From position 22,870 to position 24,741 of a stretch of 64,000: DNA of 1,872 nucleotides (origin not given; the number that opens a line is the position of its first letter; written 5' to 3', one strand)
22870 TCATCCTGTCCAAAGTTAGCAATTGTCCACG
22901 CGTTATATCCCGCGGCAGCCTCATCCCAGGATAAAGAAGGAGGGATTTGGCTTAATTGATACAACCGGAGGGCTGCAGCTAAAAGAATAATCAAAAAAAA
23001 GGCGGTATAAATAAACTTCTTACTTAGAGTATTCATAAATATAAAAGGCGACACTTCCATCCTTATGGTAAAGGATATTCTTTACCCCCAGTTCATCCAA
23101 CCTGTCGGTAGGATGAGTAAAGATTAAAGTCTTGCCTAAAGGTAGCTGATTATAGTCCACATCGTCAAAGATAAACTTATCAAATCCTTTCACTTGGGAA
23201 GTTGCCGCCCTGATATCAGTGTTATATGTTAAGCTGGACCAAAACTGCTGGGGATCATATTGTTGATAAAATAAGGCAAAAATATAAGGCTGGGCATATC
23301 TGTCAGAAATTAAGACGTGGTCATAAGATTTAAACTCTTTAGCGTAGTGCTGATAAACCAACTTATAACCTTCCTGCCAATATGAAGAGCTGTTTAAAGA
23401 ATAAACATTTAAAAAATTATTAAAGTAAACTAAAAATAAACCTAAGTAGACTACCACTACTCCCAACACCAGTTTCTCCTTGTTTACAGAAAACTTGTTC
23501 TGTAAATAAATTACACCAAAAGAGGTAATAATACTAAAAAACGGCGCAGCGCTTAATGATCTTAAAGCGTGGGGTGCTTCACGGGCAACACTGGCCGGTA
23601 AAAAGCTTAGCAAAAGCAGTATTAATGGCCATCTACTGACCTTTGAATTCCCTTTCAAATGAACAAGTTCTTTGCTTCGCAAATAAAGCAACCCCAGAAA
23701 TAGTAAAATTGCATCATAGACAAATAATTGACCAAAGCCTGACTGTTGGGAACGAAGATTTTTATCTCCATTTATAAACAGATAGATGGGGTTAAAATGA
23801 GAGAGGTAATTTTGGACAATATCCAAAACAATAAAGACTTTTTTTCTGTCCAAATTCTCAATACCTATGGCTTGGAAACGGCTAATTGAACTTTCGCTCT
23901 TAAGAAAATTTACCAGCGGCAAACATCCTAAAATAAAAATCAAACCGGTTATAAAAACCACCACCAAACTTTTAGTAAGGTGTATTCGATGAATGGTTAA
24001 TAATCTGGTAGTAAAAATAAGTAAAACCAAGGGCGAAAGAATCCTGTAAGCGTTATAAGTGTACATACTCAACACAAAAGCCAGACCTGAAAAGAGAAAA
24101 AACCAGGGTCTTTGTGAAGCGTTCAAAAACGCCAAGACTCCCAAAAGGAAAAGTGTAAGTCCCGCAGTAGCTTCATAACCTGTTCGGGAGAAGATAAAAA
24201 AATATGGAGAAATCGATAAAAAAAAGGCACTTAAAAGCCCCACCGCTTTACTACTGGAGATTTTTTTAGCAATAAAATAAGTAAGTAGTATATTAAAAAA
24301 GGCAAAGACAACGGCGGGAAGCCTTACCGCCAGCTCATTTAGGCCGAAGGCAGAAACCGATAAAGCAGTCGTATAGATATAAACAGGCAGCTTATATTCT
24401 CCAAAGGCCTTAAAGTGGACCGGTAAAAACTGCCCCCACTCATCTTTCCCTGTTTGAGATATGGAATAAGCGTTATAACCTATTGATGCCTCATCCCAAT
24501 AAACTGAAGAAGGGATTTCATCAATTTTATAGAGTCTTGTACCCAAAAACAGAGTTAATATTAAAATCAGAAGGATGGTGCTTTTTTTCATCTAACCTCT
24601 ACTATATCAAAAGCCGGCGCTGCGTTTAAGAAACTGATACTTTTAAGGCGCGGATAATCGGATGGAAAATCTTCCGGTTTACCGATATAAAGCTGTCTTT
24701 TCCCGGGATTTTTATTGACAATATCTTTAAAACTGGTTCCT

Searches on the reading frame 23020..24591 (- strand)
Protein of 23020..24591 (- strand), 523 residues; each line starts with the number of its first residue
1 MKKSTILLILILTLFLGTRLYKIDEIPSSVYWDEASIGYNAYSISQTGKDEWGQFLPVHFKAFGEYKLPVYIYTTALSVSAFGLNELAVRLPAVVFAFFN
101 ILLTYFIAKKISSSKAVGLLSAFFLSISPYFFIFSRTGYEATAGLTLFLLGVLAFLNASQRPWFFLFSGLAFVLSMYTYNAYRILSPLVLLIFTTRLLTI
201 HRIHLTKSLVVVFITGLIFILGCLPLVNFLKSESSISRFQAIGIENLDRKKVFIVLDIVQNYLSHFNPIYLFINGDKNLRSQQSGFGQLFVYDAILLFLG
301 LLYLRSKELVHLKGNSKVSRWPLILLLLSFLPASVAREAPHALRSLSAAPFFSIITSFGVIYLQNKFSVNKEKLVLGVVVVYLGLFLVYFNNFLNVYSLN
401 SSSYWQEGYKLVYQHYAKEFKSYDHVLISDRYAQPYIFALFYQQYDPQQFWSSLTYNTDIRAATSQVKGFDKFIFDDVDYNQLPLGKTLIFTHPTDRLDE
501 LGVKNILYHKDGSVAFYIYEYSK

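Call 20: search_protein_families(library=pfam, proteins=[window:23020-24591:-], max_evalue=0.001)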
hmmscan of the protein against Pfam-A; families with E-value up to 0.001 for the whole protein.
window:23020-24591:- (523 aa): 2 families
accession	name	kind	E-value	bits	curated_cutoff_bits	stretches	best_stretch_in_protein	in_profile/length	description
PF13231.12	PMT_2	-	3.2e-08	34.4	26.1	1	69-214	4-153/160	Dolichyl-phosphate-mannose-protein mannosyltransferase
PF02366.24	PMT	-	0.00021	21.4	22.7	0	11-176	3-177/245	Dolichyl-phosphate-mannose-protein mannosyltransferase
